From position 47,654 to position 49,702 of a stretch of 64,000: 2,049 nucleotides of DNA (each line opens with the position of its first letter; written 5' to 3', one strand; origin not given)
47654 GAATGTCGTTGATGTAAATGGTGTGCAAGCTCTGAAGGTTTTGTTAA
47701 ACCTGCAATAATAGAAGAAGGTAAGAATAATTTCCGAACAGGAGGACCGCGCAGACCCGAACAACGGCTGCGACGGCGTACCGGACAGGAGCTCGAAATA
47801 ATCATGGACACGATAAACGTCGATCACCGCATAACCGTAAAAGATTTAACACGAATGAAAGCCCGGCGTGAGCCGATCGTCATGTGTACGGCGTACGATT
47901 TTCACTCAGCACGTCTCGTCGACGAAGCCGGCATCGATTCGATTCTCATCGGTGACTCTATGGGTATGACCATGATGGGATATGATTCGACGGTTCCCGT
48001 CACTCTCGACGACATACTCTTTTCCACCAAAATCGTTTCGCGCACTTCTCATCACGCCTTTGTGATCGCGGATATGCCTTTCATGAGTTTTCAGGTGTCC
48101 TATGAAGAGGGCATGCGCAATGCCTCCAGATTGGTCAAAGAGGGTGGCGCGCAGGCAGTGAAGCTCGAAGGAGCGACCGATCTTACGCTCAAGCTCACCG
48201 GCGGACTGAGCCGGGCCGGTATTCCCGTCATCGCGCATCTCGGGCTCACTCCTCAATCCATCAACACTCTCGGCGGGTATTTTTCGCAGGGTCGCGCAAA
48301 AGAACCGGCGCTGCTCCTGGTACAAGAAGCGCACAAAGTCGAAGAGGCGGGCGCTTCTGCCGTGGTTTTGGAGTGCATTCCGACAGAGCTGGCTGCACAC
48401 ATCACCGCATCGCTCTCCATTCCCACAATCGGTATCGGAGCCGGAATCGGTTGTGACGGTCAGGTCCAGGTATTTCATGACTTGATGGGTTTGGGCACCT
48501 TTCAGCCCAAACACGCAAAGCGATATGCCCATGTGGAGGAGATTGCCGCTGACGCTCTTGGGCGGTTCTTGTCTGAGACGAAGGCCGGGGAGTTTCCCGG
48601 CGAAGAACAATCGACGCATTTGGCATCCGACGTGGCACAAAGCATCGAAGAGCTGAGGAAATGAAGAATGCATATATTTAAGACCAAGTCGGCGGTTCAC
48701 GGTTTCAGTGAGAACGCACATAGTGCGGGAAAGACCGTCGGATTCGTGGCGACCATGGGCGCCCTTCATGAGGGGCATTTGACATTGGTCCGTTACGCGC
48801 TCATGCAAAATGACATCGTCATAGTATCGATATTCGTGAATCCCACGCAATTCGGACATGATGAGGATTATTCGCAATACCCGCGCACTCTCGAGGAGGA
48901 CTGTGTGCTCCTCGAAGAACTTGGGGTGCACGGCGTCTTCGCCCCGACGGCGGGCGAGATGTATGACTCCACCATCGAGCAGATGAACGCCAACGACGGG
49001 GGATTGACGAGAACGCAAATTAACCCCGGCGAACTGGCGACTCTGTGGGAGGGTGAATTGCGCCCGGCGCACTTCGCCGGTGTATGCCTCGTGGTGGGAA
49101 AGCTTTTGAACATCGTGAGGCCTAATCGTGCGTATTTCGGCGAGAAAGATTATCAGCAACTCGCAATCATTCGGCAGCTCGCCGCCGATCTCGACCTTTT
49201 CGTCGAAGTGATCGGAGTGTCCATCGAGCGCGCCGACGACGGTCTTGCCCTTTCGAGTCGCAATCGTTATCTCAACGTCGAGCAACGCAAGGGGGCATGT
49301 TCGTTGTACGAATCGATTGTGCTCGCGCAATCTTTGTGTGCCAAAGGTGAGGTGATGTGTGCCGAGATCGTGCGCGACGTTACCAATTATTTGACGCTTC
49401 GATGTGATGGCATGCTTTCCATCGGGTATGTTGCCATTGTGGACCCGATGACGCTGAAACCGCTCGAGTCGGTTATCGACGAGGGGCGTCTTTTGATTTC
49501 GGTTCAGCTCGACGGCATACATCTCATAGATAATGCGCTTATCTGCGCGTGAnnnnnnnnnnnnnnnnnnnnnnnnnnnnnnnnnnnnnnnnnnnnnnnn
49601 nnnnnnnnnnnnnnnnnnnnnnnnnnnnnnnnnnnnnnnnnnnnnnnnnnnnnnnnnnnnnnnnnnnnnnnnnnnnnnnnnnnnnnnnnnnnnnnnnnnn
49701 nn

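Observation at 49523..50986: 1.3-kb AT-rich single-gene islet with a clostridial-style NMO/FabK-like gene, bracketed by a 52-bp direct repeat, between panC and dedA-birA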

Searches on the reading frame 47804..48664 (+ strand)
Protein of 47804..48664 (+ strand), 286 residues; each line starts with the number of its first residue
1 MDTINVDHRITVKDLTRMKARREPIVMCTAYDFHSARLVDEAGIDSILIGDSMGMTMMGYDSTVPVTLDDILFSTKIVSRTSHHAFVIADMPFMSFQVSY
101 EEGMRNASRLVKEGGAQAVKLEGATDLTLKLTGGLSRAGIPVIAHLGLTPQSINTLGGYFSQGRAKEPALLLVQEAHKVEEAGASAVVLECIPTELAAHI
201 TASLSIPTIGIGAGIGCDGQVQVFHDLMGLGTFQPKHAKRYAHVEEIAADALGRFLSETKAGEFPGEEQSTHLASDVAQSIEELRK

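Call 5: search_protein_families(library=pfam, proteins=[window:47804-48664:+])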
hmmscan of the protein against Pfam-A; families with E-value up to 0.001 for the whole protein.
window:47804-48664:+ (286 aa): 3 families
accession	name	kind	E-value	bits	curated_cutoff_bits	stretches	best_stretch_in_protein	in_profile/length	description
PF02548.21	Pantoate_transf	-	4.9e-102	341.2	28.7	1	9-266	1-258/259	Ketopantoate hydroxymethyltransferase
PF13714.12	PEP_mutase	-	3.5e-05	24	31.5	1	17-122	3-105/240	Phosphoenolpyruvate phosphomutase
PF01177.27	Asp_Glu_race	-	0.00046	20.5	31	0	162-212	48-97/211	Asp/Glu/Hydantoin racemase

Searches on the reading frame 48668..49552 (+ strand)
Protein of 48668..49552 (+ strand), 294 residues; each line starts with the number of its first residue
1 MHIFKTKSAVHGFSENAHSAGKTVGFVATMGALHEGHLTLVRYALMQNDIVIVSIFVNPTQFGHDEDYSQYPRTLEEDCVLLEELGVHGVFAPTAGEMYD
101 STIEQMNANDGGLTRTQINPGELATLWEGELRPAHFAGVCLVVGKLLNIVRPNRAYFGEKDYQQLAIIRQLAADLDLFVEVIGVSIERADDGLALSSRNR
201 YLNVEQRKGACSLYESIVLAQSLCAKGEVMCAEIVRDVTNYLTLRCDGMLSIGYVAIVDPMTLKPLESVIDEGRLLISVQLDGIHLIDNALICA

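Call 5: search_protein_families(library=pfam, proteins=[window:48668-49552:+])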
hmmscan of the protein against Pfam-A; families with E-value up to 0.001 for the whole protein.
window:48668-49552:+ (294 aa): 1 family
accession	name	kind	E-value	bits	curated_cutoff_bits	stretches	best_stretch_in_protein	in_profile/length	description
PF02569.21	Pantoate_ligase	-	1.1e-90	303.9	20.7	1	3-290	2-267/268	Pantoate-beta-alanine ligase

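Call 6: search_protein_families(library=ncbifam, proteins=[window:48668-49552:+])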
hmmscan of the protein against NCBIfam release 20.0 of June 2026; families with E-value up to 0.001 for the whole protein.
window:48668-49552:+ (294 aa): 3 families
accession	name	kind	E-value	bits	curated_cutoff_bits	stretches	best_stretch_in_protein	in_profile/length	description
TIGR00018.1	panC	equivalog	6.9e-83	277.9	212.75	1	1-292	1-282/283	pantoate--beta-alanine ligase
NF010004.0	PRK13477.1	equivalog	1.4e-80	271.1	524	1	1-292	2-281/514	bifunctional pantoate--beta-alanine ligase/(d)CMP kinase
TIGR00125.1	cyt_tran_rel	domain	7.4e-07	29.3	27.7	1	26-77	4-51/65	adenylyltransferase/cytidyltransferase family protein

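Call 7: find_related_loci(query=window:48668-49552:+, collection=genome_contigs, flank=6000)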
Query window:48668-49552:+ (294 aa) in genome_contigs; peptide patterns used: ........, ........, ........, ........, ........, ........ (x = any residue, [..] = any of these).
600 stretches matched a pattern (row limit reached: there are more); 599 encode a relative of the query (tblastn E <= 1e-3); the best 80 are kept; 80 distinct loci.
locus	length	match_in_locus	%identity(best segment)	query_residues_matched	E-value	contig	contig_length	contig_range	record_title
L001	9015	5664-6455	47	16-292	7e-76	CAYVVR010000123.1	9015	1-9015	MAG TPA_asm: uncultured Planctomycetaceae bacterium isolate SRP162660_co1_113 genome assembly, contig: NODE_7118_length_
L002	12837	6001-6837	44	3-292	4e-74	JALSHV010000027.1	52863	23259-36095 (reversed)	MAG: Aquificaceae bacterium isolate 354-166_metabat1_scaf2bin.127 354-166_scaffold_488_c1, whole genome shotgun sequence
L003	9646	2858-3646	45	15-290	2e-73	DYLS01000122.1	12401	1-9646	MAG TPA_asm: Blastopirellula marina isolate SulCav_AS07-7_2_60_60 SulCav_AS07_7_5004_length_12401_cov_33_076381, whole g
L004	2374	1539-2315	46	21-292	9e-74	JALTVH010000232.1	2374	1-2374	MAG: Aquificaceae bacterium isolate S141_maxbin2_scaf2bin.092 S141_NODE_57208_length_2374_cov_8.221184, whole genome sho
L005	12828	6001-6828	46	1-289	3e-71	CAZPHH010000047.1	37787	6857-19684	MAG TPA_asm: uncultured Phycisphaeraceae bacterium isolate SRP241326_co4_311 genome assembly, contig: NODE_1647_length_3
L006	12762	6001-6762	47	23-289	2e-70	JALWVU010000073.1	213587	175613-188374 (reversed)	MAG: Aquificaceae bacterium isolate T2_maxbin2_scaf2bin.168 T2_NODE_7_length_213587_cov_23.473105, whole genome shotgun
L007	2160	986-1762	46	18-289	7e-72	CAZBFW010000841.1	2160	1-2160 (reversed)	MAG TPA_asm: uncultured Phycisphaeraceae bacterium isolate binchicken_co43_71 genome assembly, contig: NODE_81945_length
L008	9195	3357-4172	44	8-292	5e-69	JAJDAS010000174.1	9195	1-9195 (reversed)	MAG: Nitrospinia bacterium isolate OFTM173 OFTM173_173, whole genome shotgun sequence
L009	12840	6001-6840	43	1-293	2e-68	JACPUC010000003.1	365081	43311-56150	MAG: Candidatus Tectomicrobia bacterium isolate NC_groundwater_748_Ag_S-0.65um_67_15 S37_SO-6_scaffold_113142, whole gen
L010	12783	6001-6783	44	16-289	8e-68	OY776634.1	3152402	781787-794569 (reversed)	MAG: uncultured Saccharofermentans sp. isolate 458ea057-a119-4e25-ad7c-619b59e424da genome assembly, chromosome: 1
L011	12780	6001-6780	45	17-289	1e-67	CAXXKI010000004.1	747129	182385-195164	MAG: Phycisphaerae bacterium isolate bd3be242-9aa2-4165-bc29-2748e4656e29 genome assembly, contig: contig_4, whole genom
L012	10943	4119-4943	43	3-289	2e-67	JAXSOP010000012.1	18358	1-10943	MAG: Aquificaceae bacterium isolate JZ-3_201705_bins_120 JZ-3_201705_bins_120_scaffold_12, whole genome shotgun sequence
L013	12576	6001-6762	46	23-289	3e-67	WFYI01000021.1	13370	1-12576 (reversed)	MAG: Aquificaceae bacterium isolate S141_89_esom k151_140609, whole genome shotgun sequence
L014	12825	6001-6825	44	1-289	4e-67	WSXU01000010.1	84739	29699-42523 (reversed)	MAG: Bacteroidetes bacterium isolate X3_MaxBin.031 scaffold_239, whole genome shotgun sequence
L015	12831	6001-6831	41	1-289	1e-66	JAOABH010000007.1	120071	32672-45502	MAG: Hydrogenothermaceae bacterium isolate SKW173 k141_486350, whole genome shotgun sequence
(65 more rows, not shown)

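Call 10: find_encoding_contigs(protein=window:48668-49552:+, flank=10000, max_places=10)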
Protein window:48668-49552:+ (294 aa): no gene with exactly this product is on record in the collection.

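Call 39: find_homologous_proteins(query=window:48668-49552:+, max_evalue=1e-60)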
Query window:48668-49552:+ (294 aa): 131 proteins with E <= 1e-60 among 8000 candidates; the best 120 are listed.
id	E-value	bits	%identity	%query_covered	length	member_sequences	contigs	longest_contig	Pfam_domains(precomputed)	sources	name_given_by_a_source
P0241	4.4e-190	648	99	100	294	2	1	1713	PF02569.22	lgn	-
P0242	6.4e-177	605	93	100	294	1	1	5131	PF02569.22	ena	-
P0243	5.3e-120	418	65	100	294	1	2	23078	PF02569.22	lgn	-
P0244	5.4e-119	415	66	100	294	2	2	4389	PF02569.22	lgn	-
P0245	1.2e-115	404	64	100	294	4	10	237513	PF02569.22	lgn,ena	-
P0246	3.3e-115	402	63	100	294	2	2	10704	PF02569.22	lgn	-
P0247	6.4e-115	401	63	100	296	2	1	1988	PF02569.22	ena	-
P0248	2.5e-114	399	63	100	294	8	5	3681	PF02569.22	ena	-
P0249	2.7e-112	393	62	100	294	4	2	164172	PF02569.22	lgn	-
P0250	8.1e-108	378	60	100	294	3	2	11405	PF02569.22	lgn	-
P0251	1.7e-92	328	57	98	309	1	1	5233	PF02569.22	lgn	-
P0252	2.8e-88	314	54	99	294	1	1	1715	PF02569.22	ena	-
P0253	2.7e-87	311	52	98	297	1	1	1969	PF02569.22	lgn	-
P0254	1.5e-86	308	54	99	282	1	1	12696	PF02569.22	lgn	-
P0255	1.7e-86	308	53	99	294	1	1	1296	PF02569.22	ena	-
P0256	2.0e-82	295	51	100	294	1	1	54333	PF02569.22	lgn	-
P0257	2.7e-81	291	55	99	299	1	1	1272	PF02569.22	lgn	-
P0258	2.9e-80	288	52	100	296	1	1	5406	PF02569.22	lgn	-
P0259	1.3e-79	286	52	99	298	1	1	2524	PF02569.22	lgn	-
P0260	5.4e-79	284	51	99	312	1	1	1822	PF02569.22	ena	-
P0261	4.1e-78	281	51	100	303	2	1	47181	PF02569.22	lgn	-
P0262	1.7e-77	279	50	99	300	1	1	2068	PF02569.22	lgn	-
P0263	7.8e-76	273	50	99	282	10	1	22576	PF02569.22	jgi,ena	-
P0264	2.3e-74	268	48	99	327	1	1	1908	PF02569.22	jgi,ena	-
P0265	8.7e-74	267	48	99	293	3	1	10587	PF02569.22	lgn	-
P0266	1.2e-72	263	47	99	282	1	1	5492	PF02569.22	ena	-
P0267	1.5e-72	262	48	99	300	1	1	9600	PF02569.22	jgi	-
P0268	1.1e-70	256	47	97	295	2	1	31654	PF02569.22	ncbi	-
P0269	4.1e-70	254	47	64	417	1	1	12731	PF02569.22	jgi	jgi:pantoate--beta-alanine ligase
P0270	6.4e-70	254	47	99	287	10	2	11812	PF02569.22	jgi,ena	jgi:pantoate--beta-alanine ligase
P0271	9.9e-70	253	47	100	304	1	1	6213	PF02569.22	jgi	-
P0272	9.4e-69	250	49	91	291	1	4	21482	PF02569.22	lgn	-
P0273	6.1e-68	247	47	98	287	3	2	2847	PF02569.22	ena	-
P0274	1.7e-67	246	47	93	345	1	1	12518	PF02569.22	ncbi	-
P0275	2.1e-67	246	46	97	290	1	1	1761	PF02569.22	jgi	jgi:pantoate--beta-alanine ligase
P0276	2.9e-67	245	46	98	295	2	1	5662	PF02569.22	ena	-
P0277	5.9e-67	244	50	91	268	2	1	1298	PF02569.22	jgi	jgi:pantoate--beta-alanine ligase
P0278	6.0e-67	244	46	97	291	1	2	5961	PF02569.22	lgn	-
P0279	1.5e-66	243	48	93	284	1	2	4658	PF02569.22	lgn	-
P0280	1.7e-66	243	48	93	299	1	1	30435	PF02569.22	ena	-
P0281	3.6e-66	242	49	92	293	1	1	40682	PF02569.22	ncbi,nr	ncbi:MAG: pantoate--beta-alanine ligase [Coriobacteriia bacterium]|nr:pantoate--beta-alanine ligase 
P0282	4.2e-66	241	49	94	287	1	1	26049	PF02569.22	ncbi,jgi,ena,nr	ncbi:MAG: pantoate--beta-alanine ligase [Actinobacteria bacterium HGW-Actinobacteria-10]|jgi:pantoat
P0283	6.8e-66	241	49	92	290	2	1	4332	PF02569.22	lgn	-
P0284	8.6e-66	240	47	95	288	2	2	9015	PF02569.22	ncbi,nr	ncbi:MAG: pantoate--beta-alanine ligase [Planctomycetota bacterium]|nr:MAG: pantoate--beta-alanine l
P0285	1.1e-65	240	45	99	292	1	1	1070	PF02569.22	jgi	jgi:pantoate--beta-alanine ligase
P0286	1.2e-65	240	49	93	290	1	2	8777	PF02569.22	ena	-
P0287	1.8e-65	239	46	95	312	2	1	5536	PF02569.22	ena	-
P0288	2.0e-65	239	46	99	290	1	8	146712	PF02569.22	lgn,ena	-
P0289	2.1e-65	239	47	98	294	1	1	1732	PF02569.22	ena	-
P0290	4.7e-65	238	50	91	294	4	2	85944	PF02569.22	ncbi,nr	ncbi:MAG: pantoate--beta-alanine ligase [Anaerosomatales bacterium]|nr:pantoate--beta-alanine ligase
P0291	5.4e-65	238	45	98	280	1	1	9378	PF02569.22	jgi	jgi:pantoate--beta-alanine ligase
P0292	5.5e-65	238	47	93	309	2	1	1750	PF02569.22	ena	-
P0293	7.2e-65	237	49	92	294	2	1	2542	PF02569.22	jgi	jgi:pantoate--beta-alanine ligase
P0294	1.2e-64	236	42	98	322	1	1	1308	PF02569.22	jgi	jgi:pantoate--beta-alanine ligase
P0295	2.2e-64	236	42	97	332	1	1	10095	PF02569.22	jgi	jgi:pantoate--beta-alanine ligase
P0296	2.7e-64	235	45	99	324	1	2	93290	PF02569.22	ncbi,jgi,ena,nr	ncbi:MAG: pantoate--beta-alanine ligase [Coriobacteriia bacterium]|nr:pantoate--beta-alanine ligase 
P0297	2.8e-64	235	48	91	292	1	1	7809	PF02569.22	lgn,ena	-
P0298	2.9e-64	235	49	94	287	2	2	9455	PF02569.22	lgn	-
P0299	3.0e-64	235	46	96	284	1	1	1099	PF02569.22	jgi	jgi:pantoate--beta-alanine ligase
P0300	3.4e-64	235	46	98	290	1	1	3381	PF02569.22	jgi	jgi:pantoate--beta-alanine ligase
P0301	3.6e-64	235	46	99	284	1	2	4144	PF02569.22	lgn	-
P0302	3.7e-64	235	46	99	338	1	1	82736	PF02569.22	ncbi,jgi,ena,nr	ncbi:MAG: pantoate--beta-alanine ligase [Coriobacteriia bacterium]|nr:pantoate--beta-alanine ligase 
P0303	3.8e-64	235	46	97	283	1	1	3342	PF02569.22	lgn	-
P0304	4.1e-64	235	44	100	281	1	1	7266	PF02569.22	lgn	-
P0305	4.4e-64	235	44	99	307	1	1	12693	PF02569.22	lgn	-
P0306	5.1e-64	234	46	97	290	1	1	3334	PF02569.22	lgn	-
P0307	7.5e-64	234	46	92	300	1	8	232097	PF02569.22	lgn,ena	-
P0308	7.6e-64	234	43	100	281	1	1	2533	PF02569.22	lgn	-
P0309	8.8e-64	234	46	97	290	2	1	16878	PF02569.22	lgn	-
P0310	1.2e-63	233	46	98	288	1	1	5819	PF02569.22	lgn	-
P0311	1.3e-63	233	45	98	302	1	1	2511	PF02569.22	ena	-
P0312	1.7e-63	233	43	99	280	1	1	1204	PF02569.22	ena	-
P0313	1.8e-63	233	43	100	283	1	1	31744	PF02569.22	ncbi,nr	ncbi:MAG: pantoate--beta-alanine ligase [Coriobacteriales bacterium]|nr:pantoate--beta-alanine ligas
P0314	1.8e-63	233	46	100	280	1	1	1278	PF02569.22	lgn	-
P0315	2.3e-63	232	41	100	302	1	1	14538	PF02569.22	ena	-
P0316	2.3e-63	232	46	91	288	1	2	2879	PF02569.22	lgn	-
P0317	2.5e-63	232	44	99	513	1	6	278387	PF02569.22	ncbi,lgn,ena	-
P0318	2.9e-63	232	49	92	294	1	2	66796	PF02569.22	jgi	jgi:pantoate--beta-alanine ligase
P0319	3.8e-63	232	43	99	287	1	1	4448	PF02569.22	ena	-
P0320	3.8e-63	232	45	99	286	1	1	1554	PF02569.22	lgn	-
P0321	3.9e-63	232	43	99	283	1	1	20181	PF02569.22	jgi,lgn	-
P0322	5.1e-63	231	47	94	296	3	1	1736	PF02569.22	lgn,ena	-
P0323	5.5e-63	231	45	99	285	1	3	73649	PF02569.22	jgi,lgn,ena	-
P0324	7.1e-63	231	46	98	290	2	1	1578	PF02569.22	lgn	-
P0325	7.7e-63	231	46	97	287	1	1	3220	PF02569.22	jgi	-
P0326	1.2e-62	230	48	90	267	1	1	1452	PF02569.22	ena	-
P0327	1.4e-62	230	45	98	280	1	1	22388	PF02569.22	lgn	-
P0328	1.5e-62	230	46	98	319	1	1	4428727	PF02569.22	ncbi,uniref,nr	ncbi:pantoate--beta-alanine ligase [Gordonia phthalatica]|uniref:Pantothenate synthetase n=1 Tax=Gor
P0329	1.8e-62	229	45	99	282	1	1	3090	PF02569.22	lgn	-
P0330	1.9e-62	229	46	96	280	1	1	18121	PF02569.22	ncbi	-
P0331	2.1e-62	229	43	100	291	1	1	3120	PF02569.22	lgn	-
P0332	2.3e-62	229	45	98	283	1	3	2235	PF02569.22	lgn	-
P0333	2.3e-62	229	47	93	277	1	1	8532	PF02569.22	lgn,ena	-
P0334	2.7e-62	229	46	92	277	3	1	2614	PF02569.22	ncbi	-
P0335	3.1e-62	229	46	98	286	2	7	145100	PF02569.22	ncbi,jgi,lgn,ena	jgi:pantoate--beta-alanine ligase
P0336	3.9e-62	228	47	93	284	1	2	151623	PF02569.22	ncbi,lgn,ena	-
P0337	5.4e-62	228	46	93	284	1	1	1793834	PF02569.22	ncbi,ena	-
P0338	5.8e-62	228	45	99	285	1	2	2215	PF02569.22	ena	-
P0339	6.6e-62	228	45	92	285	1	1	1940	PF02569.22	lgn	-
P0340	7.9e-62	227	44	99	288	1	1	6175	PF02569.22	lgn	-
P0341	8.0e-62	227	42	100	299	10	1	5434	PF02569.22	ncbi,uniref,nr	ncbi:MAG TPA: pantoate--beta-alanine ligase [Chthonomonas sp.]|uniref:pantoate--beta-alanine ligase 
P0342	8.6e-62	227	47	93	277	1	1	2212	PF02569.22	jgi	jgi:pantoate--beta-alanine ligase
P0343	9.2e-62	227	43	99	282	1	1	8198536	PF02569.22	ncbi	-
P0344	9.3e-62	227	42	99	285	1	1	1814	PF02569.22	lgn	-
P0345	1.2e-61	227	44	95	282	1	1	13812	PF02569.22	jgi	jgi:pantoate--beta-alanine ligase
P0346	1.3e-61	227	45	97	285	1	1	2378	PF02569.22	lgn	-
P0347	1.3e-61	227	44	99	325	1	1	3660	PF02569.22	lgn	-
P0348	1.3e-61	227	44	98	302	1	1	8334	PF02569.22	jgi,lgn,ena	-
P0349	1.4e-61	226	47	94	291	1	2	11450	PF02569.22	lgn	-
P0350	1.7e-61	226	45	95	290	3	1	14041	PF02569.22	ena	-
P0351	1.9e-61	226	43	99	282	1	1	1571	PF02569.22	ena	-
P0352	2.0e-61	226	47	94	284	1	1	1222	PF02569.22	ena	-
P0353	2.6e-61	226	45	100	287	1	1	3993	PF02569.22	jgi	jgi:pantoate--beta-alanine ligase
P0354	2.6e-61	226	46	96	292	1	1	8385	PF02569.22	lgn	-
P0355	2.9e-61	225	44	95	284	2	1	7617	PF02569.22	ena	-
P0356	2.9e-61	225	47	98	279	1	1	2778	PF02569.22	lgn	-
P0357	3.3e-61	225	42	99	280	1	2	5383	PF02569.22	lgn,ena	-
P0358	3.4e-61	225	43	99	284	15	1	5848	PF02569.22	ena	-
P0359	3.8e-61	225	46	98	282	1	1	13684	PF02569.22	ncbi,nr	ncbi:MAG: pantoate--beta-alanine ligase [Chloroflexi bacterium]|nr:pantoate--beta-alanine ligase [Ch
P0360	4.1e-61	225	47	93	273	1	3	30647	PF02569.22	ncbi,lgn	-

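Call 42: find_encoding_contigs(protein=P0241, flank=10000, max_places=3)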
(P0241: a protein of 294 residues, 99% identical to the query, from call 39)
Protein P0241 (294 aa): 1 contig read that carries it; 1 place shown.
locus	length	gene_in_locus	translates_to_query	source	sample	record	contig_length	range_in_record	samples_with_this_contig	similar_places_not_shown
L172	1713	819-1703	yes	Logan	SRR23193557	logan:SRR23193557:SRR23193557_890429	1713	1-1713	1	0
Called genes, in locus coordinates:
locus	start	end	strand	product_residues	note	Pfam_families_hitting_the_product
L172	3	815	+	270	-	?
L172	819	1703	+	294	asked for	PF02569:Pantoate_ligase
